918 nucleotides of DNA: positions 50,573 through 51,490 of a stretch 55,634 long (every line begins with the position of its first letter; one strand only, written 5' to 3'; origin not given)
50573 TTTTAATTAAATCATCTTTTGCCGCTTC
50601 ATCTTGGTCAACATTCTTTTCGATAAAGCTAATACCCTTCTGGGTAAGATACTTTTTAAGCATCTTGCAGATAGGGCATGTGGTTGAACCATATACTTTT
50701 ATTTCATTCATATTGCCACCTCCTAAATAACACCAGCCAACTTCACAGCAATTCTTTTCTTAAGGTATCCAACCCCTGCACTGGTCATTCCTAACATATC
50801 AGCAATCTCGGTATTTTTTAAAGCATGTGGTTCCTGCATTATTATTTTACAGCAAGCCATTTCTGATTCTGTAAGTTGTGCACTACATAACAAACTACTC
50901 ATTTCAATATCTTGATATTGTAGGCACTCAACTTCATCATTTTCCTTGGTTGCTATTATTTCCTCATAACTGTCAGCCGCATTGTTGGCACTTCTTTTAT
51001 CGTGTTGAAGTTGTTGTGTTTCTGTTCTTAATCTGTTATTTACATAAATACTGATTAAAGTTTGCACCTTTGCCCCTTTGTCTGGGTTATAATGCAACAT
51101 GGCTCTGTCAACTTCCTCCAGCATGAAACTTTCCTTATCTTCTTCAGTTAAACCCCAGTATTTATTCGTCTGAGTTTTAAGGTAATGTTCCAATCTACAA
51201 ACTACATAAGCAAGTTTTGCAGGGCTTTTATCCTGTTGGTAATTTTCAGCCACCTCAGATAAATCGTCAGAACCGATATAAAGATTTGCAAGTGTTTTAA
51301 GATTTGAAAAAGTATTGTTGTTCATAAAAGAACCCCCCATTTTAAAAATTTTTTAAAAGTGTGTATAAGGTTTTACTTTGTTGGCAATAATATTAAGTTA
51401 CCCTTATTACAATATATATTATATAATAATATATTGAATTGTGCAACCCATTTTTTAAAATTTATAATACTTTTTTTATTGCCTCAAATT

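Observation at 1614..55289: Thirteen copies of a rigid bipartite element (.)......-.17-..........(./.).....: a phage-specific promoter class that organises the replication, lysis and portal operons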

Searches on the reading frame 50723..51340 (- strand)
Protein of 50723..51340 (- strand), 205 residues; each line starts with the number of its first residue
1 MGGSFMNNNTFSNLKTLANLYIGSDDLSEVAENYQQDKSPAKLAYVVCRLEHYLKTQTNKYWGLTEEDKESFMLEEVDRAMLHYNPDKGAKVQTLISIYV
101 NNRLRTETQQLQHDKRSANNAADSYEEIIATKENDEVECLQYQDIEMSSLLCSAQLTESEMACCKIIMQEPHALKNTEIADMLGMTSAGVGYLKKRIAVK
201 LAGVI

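Call 9: search_protein_families(library=phrogs, proteins=[window:50723-51340:-], max_evalue=0.00001)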
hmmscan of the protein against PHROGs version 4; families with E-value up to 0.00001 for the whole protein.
window:50723-51340:- (205 aa): 0 families

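Call 14: search_protein_families(library=pfam, proteins=[window:50723-51340:-], max_evalue=0.01)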
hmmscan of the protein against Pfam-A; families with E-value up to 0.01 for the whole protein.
window:50723-51340:- (205 aa): 1 family
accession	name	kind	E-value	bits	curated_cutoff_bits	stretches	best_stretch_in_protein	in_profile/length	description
PF06621.17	SIM_C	-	0.0049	17.2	27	1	85-178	201-294/309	Single-minded protein C-terminus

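Call 37: search_solved_structures(query=A1, max_evalue=10, show_alignments=2)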
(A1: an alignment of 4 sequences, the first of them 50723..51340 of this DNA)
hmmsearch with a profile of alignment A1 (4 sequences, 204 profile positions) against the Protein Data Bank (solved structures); distinct sequences matched with E-value up to 10: 22.
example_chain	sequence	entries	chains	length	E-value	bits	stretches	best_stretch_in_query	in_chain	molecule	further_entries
6pfj_A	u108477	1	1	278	0.00039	23.1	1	20-151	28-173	RNA polymerase sigma factor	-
6pfv_A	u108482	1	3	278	0.00055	22.6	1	20-151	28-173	RNA polymerase sigma factor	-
8b3z_A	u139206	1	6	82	0.034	16.8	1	34-98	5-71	RNA polymerase sigma factor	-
7pzy_H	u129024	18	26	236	0.29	13.7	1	52-133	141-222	40S ribosomal protein S6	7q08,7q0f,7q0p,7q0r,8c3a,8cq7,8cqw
3jaj_6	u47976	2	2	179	0.31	13.6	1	54-128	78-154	SRP68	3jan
3j80_G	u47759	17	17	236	0.32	13.6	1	52-130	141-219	eS6 | 40S ribosomal protein S6 | Small ribosomal subunit protein eS6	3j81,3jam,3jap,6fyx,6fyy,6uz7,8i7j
5it7_G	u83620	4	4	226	0.37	13.4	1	52-130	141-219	40S ribosomal protein S6 | Ribosomal protein eS6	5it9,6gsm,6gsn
4ue5_C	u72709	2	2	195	0.37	13.4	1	54-128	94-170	SIGNAL RECOGNITION PARTICLE SUBUNIT SRP68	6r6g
5m73_C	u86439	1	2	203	0.4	13.3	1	54-128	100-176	Signal recognition particle subunit SRP68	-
4p3e_C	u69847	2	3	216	0.45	13.1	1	54-128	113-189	Signal recognition particle subunit SRP68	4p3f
1je8_A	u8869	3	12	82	0.71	12.5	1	148-196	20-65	Nitrate/Nitrite Response Regulator Protein NARL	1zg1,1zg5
8hnp_A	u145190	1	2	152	0.73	12.4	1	159-196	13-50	Archaeal transcription regulator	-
8u3b_G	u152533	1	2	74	0.74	12.4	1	149-196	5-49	Nitrate/nitrite response regulator protein NarL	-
8hno_A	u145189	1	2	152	0.77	12.4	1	159-196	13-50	Archaeal transcription regulator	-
2krf_A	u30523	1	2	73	0.95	12.1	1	146-197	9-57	Transcriptional regulatory protein comA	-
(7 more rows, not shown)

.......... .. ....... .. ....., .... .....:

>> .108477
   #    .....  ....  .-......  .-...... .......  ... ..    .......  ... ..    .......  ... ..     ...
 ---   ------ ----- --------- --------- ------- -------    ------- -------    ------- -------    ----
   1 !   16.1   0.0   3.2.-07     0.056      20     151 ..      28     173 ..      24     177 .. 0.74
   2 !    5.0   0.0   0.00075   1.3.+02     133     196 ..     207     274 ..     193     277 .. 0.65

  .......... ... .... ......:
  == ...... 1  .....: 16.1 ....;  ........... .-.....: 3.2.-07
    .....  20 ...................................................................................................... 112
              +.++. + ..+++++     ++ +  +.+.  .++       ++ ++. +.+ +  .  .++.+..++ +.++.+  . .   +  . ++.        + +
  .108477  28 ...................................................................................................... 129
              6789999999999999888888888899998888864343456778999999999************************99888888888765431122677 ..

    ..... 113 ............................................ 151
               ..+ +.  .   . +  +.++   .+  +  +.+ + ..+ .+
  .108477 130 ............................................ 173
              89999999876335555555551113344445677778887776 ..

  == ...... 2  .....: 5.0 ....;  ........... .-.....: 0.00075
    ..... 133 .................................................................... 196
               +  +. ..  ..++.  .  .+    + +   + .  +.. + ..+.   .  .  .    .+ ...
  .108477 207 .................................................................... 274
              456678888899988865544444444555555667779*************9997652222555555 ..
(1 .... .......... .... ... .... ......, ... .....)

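Call 38: find_related_loci(query=A1, collection=viral_contigs, flank=10000)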
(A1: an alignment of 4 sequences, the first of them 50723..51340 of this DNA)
Query A1 (205 aa) in viral_contigs; peptide patterns used: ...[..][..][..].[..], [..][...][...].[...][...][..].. (x = any residue, [..] = any of these).
237 stretches matched a pattern; 11 encode a relative of the query (tblastn E <= 1e-3); 11 distinct loci.
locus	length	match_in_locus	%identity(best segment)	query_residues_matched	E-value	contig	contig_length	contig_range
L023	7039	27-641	100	1-205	4e-141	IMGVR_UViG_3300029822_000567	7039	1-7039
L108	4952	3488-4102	100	1-205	5e-141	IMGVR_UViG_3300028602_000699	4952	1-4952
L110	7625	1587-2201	97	1-205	3e-135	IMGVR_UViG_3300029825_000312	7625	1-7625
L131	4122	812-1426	96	1-205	9e-136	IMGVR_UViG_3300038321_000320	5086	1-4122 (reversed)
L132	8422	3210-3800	54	5-201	2e-67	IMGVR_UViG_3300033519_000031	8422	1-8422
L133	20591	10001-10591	54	5-201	2e-67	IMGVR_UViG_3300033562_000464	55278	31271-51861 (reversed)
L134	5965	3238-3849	42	4-204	3e-47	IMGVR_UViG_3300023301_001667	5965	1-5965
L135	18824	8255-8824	40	10-201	1e-37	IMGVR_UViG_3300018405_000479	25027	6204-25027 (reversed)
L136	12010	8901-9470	40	10-201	1e-37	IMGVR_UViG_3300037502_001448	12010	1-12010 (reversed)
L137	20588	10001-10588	34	14-204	2e-28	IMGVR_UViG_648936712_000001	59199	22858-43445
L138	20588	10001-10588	34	14-204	7e-28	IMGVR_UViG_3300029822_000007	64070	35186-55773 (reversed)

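Call 39: find_homologous_proteins(query=window:50723-51340:-, max_evalue=0.001)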
Query window:50723-51340:- (205 aa): 14 proteins with E <= 0.001 among 105 candidates.
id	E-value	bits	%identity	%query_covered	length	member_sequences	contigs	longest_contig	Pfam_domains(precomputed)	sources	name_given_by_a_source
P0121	1.7e-127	440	98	100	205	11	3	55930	-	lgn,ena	-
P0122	6.2e-127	439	99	100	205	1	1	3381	-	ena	-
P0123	4.7e-126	436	98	100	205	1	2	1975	-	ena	-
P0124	1.3e-124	431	97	100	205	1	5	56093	-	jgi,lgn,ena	-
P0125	2.4e-124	430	97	100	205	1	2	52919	-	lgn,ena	-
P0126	8.2e-123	425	96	100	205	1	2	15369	-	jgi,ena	jgi:DNA-binding CsgD family transcriptional regulator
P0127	1.3e-122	424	96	100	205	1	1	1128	-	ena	-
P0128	1.3e-119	415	96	98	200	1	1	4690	-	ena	-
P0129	2.3e-119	414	93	98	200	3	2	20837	-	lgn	-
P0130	2.9e-106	371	85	97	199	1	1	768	-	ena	-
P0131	1.9e-63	232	58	94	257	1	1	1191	-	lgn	-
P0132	6.6e-60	220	55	94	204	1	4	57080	-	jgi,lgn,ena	-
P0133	4.9e-58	214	56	94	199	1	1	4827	-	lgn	-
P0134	5.1e-35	139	39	94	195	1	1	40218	-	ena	-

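Call 49: predict_structure(alignment_id=A2)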
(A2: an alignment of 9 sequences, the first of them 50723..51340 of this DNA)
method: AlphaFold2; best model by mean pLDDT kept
length: 205 residues; sequences in the alignment: 9
mean_pLDDT: 76.0   pTM: 0.52
mean pLDDT of the five models: 76.0, 76.0, 75.1, 73.8, 72.3
residues with pLDDT >= 90: 52; 70-90: 102; 50-70: 22; < 50: 29
segments of 3 or more residues with pLDDT < 50: 1-8, 123-143
pLDDT, mean of each block of 10 residues (from residue 1): 38 86 91 94 93 86 80 92 89 91 86 68 43 34 58 80 82 74 81 80 64
secondary structure, 60 per line:
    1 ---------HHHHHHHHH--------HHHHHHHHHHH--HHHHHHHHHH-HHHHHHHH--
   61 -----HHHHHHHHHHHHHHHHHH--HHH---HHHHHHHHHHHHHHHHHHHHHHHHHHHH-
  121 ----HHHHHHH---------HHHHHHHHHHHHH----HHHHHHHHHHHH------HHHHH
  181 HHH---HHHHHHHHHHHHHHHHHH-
elements in order: H10-18 H27-37 H40-49 H51-58 H66-83 H92-119 H125-131 H141-153 H158-169 H176-183 H187-204

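Call 53: search_protein_representatives(alignment_id=A2)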
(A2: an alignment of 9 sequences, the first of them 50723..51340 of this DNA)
Query: 9 sequences, 199 profile positions. Proteins with E-value up to 0.001 (for the whole library): 364; up to 1e-10: 207; up to 1e-30: 47. The best 150 are listed.
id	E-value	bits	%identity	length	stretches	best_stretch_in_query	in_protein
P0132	1.1e-99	348.3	-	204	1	1-199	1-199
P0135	8.4e-63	227.9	-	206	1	1-196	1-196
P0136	5.7e-61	221.9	-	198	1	1-197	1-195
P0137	2.5e-59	216.6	-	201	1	1-197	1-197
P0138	2.3e-57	210.2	-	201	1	1-198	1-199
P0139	1.2e-54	201.3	-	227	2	1-129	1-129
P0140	2.1e-54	200.5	-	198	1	1-199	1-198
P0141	7.6e-53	195.4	-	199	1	1-195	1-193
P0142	1.1e-52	194.8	-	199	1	3-196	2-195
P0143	1.4e-52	194.6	-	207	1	1-198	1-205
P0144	7.6e-52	192.1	-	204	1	1-198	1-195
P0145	4.3e-51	189.7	-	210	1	1-196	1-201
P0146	1.7e-50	187.7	-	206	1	1-198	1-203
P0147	1.5e-48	181.4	-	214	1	1-195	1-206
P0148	2.9e-48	180.5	-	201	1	1-196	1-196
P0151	8.0e-47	175.7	-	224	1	1-196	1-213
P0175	3.6e-32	127.9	-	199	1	1-198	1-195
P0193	5.1e-26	107.8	-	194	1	1-196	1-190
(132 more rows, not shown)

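Call 56: fold_search(model_id=the predicted structure, library=pdb)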
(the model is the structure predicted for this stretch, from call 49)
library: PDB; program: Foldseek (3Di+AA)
matches with E <= 10: 355; with E <= 0.001: 3
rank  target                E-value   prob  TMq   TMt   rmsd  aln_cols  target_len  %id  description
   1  9a50_A                4.8e-04  1.00  0.38  0.30  24.0       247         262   12  Integrative model of RPSB-RPOC by crosslinking MS and deep learning (released 2024-09-18)
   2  8hkc_E                5.3e-04  1.00  0.36  0.30  25.0       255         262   12  Cryo-EM structure of E. coli RNAP sigma32 complex (released 2023-05-31)
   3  9a4r_A                6.5e-04  1.00  0.40  0.38  18.7       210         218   12  Integrative model of RPSH-RPOB by crosslinking MS and deep learning (released 2024-09-18)
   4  9a7s_A                2.0e-03  1.00  0.33  0.28  24.3       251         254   12  Integrative model of RPSD-RPOB by crosslinking MS and deep learning (released 2024-09-18)
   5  6lts_F                2.7e-03  1.00  0.27  0.17  24.0       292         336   12  Crystal structure of Thermus thermophilus transcription initiation complex comprising a truncated sigma finger (released 2020-03-11)
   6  8x6g_H                3.4e-03  1.00  0.39  0.33  22.3       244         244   11  Cryo-EM structure of Staphylococcus aureus sigB-dependent RNAP-promoter open complex (released 2024-06-05)
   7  9a58_A                3.6e-03  1.00  0.34  0.21  16.5       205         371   14  Integrative model of SIGA-RPOC by crosslinking MS and deep learning (released 2024-09-18)
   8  7vf9_F                5.7e-03  1.00  0.36  0.28  16.0       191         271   14  Cryo-EM structure of Pseudomonas aeruginosa RNAP sigmaS holoenzyme complexes (released 2022-07-27)
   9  7xl3_F                5.7e-03  1.00  0.33  0.26  16.4       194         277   14  Cryo-EM structure of Pseudomonas aeruginosa RNAP sigmaS holoenzyme complexes with transcription factor SutA (open lobe (released 2022-07-27)
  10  9fog_F                7.0e-03  0.99  0.28  0.19  23.5       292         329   12  Ap3G bound in de novo transcription initiation T. thermophilus RNA polymerase complex with TC DNA template (released 2025-12-17)
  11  8qu6_F                7.0e-03  0.99  0.30  0.22  24.0       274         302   14  Mycobacterium smegnatis RNA polymerase transcription initiation complex with SigmaA, RbpA, HelD and an upstream-fork p (released 2024-10-02)
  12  6vvv_F                8.5e-03  0.99  0.31  0.22  23.6       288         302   12  Crystal structure of a Mycobacterium smegmatis transcription initiation complex with Rifampicin-resistant RNA polymera (released 2020-10-21)
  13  5e17_F                8.5e-03  0.99  0.29  0.19  24.4       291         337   13  T. thermophilus transcription initiation complex having a RRR discriminator sequence and a nontemplate-strand length c (released 2016-03-09)
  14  1or7_A                9.9e-03  1.00  0.34  0.38  18.1       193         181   15  Crystal Structure of Escherichia coli sigmaE with the Cytoplasmic Domain of its Anti-sigma RseA (released 2003-04-15)
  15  9uks_F                1.0e-02  0.99  0.31  0.19  23.0       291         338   11  CryoEM structure of the T.thermophilus transcription initiation complex in the presence of Gp4A, -1 dA in the template (released 2025-10-22)
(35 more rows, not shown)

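Call 57: search_solved_structures(query=A3, max_evalue=0.01)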
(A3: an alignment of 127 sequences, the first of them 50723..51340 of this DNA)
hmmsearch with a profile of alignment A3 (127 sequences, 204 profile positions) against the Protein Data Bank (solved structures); distinct sequences matched with E-value up to 0.01: 57.
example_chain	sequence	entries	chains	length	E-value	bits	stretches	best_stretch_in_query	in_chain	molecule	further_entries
6pfv_A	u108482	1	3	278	3.1e-10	43.1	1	19-148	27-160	RNA polymerase sigma factor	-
6pfj_A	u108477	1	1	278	4e-10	42.8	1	19-149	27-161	RNA polymerase sigma factor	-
3mzy_A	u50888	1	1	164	4.9e-08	35.9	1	60-197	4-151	RNA polymerase sigma-H factor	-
8b3z_A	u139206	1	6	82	8.5e-08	35.2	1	34-106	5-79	RNA polymerase sigma factor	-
1l0o_C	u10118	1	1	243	7.9e-07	32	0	18-94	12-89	sigma factor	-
9wsf_A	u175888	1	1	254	8.1e-07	32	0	58-151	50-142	RNA polymerase sigma factor FliA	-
9wsm_F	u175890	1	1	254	9e-07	31.8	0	59-151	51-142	RNA polymerase sigma factor FliA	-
1rp3_A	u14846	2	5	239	2.4e-06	30.4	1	118-202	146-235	RNA polymerase sigma factor SIGMA-28 (FliA) | RNA polymerase sigma factor FliA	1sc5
8x6g_H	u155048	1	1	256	3.9e-06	29.7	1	114-201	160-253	RNA polymerase sigma factor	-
8vjl_B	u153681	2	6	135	6.2e-06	29.1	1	42-110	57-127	RNA polymerase sigma factor | RNA polymerase sigma-K factor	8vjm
8h3v_G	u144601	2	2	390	1.3e-05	28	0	42-122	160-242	RNA polymerase sigma factor SigA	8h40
5f64_A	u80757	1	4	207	3.9e-05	26.5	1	150-202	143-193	Positive transcription regulator EvgA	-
8zwn_A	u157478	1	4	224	4.5e-05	26.3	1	151-202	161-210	DNA-binding transcriptional activator EvgA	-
7lq4_A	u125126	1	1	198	0.00014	24.7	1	57-197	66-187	WhiG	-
1s7o_A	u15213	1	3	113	0.00021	24.1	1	152-200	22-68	Hypothetical UPF0122 protein SPy1201/SpyM3_0842/SPs1042/spyM18_1152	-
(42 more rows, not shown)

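Call 58: search_protein_families(library=pfam, alignment_id=A3, max_evalue=0.01)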
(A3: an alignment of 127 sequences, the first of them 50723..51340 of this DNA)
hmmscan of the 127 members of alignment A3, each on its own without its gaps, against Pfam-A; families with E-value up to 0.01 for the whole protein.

A. member 1, window:50723-51340:- (205 aa): 1 family
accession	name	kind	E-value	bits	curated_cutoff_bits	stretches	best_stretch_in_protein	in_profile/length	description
PF06621.17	SIM_C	-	0.0049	17.2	27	1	85-178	201-294/309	Single-minded protein C-terminus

B. families by the number of members that match (of 127 scanned): 58 families (the first 25 are shown)
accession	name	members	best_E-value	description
PF00196.25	GerE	35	1.3e-07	Bacterial regulatory proteins, luxR family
PF13384.12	HTH_23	19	5.1e-05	Homeodomain-like domain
PF08281.18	Sigma70_r4_2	11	6.7e-05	Sigma-70, region 4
PF04545.22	Sigma70_r4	9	5.6e-06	Sigma-70, region 4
PF13412.12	HTH_24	9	0.0014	Winged helix-turn-helix DNA-binding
PF08279.18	HTH_11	7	4.9e-06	HTH domain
PF04542.20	Sigma70_r2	7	7e-05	Sigma-70 region 2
PF01978.25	TrmB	5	6.6e-06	Sugar-specific transcriptional regulator TrmB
PF12802.13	MarR_2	5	0.0019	MarR family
PF01325.25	Fe_dep_repress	5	0.004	Iron dependent repressor, N-terminal DNA binding domain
PF01381.28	HTH_3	4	0.00022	Helix-turn-helix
PF02796.21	HTH_7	3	7.1e-06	Helix-turn-helix domain of resolvase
PF04967.18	HTH_10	3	0.00095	HTH DNA binding domain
PF09339.16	HTH_IclR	3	0.0011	IclR helix-turn-helix domain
PF08280.17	HTH_Mga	2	3.4e-05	M protein trans-acting positive regulator (MGA) HTH domain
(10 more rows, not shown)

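Call 62: find_encoding_contigs(protein=P0134, flank=10000, max_places=1)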
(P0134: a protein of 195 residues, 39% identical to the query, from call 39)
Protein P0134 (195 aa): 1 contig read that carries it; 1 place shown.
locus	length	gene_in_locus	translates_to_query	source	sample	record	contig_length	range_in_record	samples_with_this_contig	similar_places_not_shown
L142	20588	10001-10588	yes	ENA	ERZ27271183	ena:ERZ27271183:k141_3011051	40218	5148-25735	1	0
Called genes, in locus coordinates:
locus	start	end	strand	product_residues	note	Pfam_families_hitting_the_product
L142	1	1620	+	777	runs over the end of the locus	-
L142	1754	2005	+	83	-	-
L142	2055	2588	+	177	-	-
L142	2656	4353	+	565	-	PF00176:SNF2-rel_dom, PF04851:ResIII, PF00271:Helicase_C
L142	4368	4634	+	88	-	-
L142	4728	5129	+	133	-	-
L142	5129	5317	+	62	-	-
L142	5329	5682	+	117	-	-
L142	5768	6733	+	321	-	PF06970:RepA_N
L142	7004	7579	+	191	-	-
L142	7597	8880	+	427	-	PF03796:DnaB_C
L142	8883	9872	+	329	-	PF13155:Toprim_2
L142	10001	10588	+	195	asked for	-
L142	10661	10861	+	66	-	-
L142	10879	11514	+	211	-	-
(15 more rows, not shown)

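Call 71: search_dna_similar(query=window:50723-51340:-, collection=phages, mode=protein, max_rows=30, max_evalue=0.001)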
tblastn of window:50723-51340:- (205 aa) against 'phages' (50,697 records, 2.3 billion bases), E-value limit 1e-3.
Records with a match: 5; places in all: 5; records where one place covers at least 80% of the query: 4.
Best place of each record, by identity: <60% 5.
By first word of the organism name: Clostridium 3; Bacillus 1; Streptococcus 1.
By host as written in the record: - 2; Bacillus cereus MCR1 1; Clostridium sp. 1; Streptococcus pneumoniae R6 1.
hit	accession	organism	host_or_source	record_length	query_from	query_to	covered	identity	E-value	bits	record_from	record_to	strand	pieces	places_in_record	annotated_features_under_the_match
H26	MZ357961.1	Bacillus phage Flasso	Bacillus cereus MCR1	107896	8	202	95%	38.8%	9e-33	129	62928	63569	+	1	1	hypothetical protein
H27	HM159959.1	Clostridium phage phiCTP1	-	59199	14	204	93%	34.2%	3e-24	104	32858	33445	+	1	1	putative response regulator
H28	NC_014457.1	Clostridium phage phiCTP1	-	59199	14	204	93%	34.2%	3e-24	104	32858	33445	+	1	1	putative response regulator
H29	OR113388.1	Clostridium phage vB_CtyS-FA88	Clostridium sp.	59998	14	204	93%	34.2%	3e-24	104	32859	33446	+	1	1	hypothetical protein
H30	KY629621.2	Streptococcus virus MS1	Streptococcus pneumoniae R6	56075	43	201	78%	24.6%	3e-8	59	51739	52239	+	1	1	RNA polymerase sigma factor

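Call 72: get_annotated_region(hit=H30, flank=9000)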
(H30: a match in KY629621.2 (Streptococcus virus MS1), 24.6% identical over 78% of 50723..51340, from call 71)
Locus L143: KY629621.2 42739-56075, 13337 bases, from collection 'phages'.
description: Streptococcus virus MS1, complete genome.
organism: Streptococcus virus MS1 (NCBI taxid 1962672)
taxonomy: Viruses; Duplodnaviria; Heunggongvirae; Uroviricota; Caudoviricetes
host: Streptococcus pneumoniae R6; source: throat swab; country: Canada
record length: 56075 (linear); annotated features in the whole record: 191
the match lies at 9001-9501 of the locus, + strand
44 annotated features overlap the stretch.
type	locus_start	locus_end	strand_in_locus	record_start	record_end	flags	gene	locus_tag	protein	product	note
CDS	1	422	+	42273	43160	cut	-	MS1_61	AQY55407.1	lysin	lysin; Amidase_5 domain; CW_binding1 domains; cell wall binding reapets; N-acetylmuramoyl-L-alanine amidase; gp61; host ...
regulatory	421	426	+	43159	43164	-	-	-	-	ribosome_binding_site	-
CDS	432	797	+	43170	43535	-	-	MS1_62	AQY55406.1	hypothetical protein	gp62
regulatory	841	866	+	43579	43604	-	-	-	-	terminator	-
regulatory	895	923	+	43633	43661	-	-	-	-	promoter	-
regulatory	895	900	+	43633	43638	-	-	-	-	minus_35_signal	-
regulatory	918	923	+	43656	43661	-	-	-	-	minus_10_signal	-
regulatory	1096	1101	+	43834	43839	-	-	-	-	ribosome_binding_site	-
CDS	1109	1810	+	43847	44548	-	-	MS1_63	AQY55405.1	hypothetical protein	similar to restriction endonuclease; gp63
regulatory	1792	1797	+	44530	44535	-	-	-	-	ribosome_binding_site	-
CDS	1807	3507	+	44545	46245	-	-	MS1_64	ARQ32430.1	helicase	SNF2_N domain; Helicase_C domain; conserved helicase domain; gp64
regulatory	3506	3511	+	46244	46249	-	-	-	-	ribosome_binding_site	-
CDS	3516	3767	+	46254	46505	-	-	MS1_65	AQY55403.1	hypothetical protein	gp65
regulatory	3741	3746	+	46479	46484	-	-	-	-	ribosome_binding_site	-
CDS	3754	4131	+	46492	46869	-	-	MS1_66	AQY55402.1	putative transcriptional regulator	Transcriptional regulator; MERR family; gp66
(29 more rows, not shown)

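Call 87: get_annotated_region(hit=H26, flank=20000)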
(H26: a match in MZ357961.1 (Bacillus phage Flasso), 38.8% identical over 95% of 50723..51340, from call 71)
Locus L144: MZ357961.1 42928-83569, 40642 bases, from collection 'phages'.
description: Bacillus phage Flasso, complete genome.
organism: Bacillus phage Flasso (NCBI taxid 2851084)
taxonomy: Viruses
host: Bacillus cereus MCR1; source: soil; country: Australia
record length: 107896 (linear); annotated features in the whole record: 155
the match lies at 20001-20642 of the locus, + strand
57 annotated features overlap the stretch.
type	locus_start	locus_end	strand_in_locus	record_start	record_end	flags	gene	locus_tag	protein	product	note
CDS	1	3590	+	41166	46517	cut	-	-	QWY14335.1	glycosyl hydrolase domain-containing protein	-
CDS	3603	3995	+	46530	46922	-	-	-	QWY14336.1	hypothetical protein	-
CDS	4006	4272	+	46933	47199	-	-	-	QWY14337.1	hypothetical protein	-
CDS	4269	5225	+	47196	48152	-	-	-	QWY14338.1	hypothetical protein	-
CDS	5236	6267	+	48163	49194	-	-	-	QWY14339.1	hypothetical protein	-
CDS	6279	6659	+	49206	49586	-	-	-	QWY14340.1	hypothetical protein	-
CDS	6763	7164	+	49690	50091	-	-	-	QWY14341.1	hypothetical protein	-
CDS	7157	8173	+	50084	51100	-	-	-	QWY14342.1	endolysin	-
CDS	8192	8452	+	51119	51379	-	-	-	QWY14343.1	holin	-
CDS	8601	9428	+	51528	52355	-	-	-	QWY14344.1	ParM/StbA family protein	-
CDS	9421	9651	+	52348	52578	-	-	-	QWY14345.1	hypothetical protein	-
CDS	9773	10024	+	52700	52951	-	-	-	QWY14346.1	hypothetical protein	-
CDS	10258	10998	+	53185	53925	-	-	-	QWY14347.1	hypothetical protein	-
CDS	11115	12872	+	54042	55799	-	-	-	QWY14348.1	helicase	-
CDS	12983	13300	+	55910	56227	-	-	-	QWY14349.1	hypothetical protein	-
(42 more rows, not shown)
